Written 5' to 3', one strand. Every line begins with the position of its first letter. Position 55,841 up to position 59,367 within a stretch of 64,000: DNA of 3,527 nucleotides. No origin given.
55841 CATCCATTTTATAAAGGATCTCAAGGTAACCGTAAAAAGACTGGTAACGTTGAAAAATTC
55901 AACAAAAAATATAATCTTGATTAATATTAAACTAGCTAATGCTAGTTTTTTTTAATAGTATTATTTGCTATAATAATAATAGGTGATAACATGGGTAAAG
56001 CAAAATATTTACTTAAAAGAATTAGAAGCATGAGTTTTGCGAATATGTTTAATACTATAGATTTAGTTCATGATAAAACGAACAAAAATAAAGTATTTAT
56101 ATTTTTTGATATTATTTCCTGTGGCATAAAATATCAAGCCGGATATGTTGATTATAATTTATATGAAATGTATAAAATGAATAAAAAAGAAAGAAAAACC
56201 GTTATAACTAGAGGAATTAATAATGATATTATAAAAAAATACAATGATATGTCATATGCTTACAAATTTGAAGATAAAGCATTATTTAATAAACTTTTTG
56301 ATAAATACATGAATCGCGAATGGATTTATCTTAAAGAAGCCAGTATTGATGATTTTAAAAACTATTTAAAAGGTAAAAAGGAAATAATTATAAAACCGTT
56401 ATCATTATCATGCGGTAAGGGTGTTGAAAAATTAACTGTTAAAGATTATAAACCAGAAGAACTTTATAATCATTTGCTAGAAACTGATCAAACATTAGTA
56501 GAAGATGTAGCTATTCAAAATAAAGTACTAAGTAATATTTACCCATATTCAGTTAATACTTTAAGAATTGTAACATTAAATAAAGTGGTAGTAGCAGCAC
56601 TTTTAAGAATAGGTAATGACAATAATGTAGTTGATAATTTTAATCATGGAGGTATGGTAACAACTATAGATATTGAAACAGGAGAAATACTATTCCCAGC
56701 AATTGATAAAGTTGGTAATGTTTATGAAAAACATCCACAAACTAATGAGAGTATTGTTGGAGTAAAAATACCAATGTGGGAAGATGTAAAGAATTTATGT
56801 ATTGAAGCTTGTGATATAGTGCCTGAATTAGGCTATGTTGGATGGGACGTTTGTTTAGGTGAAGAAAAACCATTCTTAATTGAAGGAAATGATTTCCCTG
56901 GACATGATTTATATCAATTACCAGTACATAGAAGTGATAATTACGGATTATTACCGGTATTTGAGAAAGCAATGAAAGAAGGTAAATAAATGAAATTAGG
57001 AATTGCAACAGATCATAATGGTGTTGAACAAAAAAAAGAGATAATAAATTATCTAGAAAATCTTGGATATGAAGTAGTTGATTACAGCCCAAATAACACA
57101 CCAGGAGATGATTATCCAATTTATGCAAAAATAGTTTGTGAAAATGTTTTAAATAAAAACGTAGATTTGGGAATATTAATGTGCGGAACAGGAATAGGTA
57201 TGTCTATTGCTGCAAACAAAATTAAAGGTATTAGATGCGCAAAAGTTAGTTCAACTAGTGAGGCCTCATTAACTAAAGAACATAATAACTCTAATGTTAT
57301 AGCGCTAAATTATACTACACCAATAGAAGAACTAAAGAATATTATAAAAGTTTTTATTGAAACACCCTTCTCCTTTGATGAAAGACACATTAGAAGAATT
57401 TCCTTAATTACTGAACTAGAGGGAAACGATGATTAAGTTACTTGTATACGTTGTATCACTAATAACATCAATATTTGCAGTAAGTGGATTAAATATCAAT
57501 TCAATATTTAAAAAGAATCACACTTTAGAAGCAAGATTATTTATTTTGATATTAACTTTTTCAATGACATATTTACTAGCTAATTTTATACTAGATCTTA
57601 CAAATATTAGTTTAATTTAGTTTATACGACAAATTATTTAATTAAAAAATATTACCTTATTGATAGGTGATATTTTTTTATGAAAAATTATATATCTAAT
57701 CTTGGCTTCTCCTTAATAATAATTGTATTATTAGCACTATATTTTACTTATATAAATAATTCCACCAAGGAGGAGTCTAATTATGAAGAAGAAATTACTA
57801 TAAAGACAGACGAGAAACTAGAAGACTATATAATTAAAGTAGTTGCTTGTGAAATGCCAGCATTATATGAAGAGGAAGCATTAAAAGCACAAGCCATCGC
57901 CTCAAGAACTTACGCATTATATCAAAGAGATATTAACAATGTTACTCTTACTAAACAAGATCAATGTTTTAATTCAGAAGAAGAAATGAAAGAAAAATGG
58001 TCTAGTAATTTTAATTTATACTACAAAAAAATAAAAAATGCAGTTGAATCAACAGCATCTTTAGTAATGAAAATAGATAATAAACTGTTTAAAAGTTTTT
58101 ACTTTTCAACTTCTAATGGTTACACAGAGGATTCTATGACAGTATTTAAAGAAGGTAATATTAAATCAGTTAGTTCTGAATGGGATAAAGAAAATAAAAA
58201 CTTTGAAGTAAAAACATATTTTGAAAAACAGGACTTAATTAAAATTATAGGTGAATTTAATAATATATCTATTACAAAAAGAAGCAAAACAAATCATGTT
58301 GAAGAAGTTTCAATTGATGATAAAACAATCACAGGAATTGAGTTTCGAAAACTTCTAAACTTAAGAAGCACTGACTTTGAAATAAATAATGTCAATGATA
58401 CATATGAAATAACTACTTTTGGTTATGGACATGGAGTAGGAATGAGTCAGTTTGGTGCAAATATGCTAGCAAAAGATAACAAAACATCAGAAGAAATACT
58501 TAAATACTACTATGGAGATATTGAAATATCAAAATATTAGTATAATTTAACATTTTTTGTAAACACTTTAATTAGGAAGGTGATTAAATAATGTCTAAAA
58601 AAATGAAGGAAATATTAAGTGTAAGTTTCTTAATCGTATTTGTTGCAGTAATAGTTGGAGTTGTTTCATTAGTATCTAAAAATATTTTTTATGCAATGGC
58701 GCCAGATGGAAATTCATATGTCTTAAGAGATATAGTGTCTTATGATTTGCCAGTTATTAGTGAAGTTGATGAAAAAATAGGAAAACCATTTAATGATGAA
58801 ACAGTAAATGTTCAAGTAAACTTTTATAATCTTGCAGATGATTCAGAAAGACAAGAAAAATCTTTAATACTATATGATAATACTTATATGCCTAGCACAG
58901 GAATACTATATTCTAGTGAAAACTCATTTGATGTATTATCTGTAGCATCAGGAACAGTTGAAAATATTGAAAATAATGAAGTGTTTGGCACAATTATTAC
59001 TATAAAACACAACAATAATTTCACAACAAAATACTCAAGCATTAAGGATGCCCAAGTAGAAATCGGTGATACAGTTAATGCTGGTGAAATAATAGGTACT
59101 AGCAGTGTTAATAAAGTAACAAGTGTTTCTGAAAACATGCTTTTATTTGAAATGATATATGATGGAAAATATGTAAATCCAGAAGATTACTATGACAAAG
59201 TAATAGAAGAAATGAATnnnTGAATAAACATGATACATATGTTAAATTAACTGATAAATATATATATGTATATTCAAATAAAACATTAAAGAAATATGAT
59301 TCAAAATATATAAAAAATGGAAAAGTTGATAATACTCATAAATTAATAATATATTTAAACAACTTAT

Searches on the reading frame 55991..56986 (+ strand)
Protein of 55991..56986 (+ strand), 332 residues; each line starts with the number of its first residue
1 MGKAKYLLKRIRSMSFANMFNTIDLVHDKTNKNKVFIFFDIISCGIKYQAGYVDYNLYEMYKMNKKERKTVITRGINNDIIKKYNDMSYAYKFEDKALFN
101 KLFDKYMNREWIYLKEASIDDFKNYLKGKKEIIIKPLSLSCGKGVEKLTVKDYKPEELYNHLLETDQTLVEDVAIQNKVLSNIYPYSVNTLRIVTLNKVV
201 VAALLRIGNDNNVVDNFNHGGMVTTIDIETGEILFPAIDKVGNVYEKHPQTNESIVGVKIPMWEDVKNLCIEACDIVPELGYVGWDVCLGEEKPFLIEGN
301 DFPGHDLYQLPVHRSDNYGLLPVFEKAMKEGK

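Call 32: search_protein_families(library=pfam, proteins=[window:55991-56986:+], max_evalue=0.00001)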
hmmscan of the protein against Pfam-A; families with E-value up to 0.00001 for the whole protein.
window:55991-56986:+ (332 aa): 2 families
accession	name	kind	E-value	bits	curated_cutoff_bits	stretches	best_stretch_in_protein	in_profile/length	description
PF14397.11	ATPgrasp_ST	-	2.5e-53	181.5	31.4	1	77-312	3-265/278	Sugar-transfer associated ATP-grasp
PF02955.21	GSH-S_ATP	-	7.7e-07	29.2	23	1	98-230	3-126/175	Prokaryotic glutathione synthetase, ATP-grasp domain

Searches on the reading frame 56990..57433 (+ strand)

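Call 32: search_protein_families(library=pfam, proteins=[window:56990-57433:+], max_evalue=0.00001)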
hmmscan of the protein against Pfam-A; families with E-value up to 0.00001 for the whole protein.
window:56990-57433:+ (148 aa): 1 family
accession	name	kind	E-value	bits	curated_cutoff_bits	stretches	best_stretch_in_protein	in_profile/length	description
PF02502.23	LacAB_rpiB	-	9.6e-46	155.6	24.7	1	4-139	2-137/138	Ribose/Galactose Isomerase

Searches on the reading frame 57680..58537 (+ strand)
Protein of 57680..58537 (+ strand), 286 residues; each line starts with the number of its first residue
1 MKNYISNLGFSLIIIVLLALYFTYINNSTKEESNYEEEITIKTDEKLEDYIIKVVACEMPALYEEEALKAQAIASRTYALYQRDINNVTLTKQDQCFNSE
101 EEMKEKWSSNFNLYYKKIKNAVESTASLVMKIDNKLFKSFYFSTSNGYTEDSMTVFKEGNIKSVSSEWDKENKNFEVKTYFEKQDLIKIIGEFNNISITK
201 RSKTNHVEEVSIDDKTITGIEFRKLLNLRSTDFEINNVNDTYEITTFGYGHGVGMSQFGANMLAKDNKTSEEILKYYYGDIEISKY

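Call 9: search_protein_families(library=pfam, proteins=[window:57680-58537:+])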
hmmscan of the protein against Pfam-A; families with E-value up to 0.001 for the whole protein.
window:57680-58537:+ (286 aa): 1 family
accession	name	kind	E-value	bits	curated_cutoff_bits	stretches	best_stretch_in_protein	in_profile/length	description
PF08486.15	SpoIID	-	1.3e-20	74.2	23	1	36-130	2-95/97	Stage II sporulation protein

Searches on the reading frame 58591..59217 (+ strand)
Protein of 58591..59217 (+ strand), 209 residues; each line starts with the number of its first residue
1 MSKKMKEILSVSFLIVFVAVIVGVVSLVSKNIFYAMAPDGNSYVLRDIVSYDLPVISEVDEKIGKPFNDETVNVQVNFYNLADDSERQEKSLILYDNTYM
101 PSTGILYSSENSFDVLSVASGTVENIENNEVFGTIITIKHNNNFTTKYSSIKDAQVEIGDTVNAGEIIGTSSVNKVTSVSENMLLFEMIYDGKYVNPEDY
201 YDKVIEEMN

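Call 32: search_protein_families(library=pfam, proteins=[window:58591-59217:+], max_evalue=0.00001)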
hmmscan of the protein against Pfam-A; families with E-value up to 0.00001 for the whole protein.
window:58591-59217:+ (209 aa): 1 family
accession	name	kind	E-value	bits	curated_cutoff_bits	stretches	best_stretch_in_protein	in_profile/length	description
PF01551.29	Peptidase_M23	-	2.3e-17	63.4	28.7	1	102-197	3-96/96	Peptidase family M23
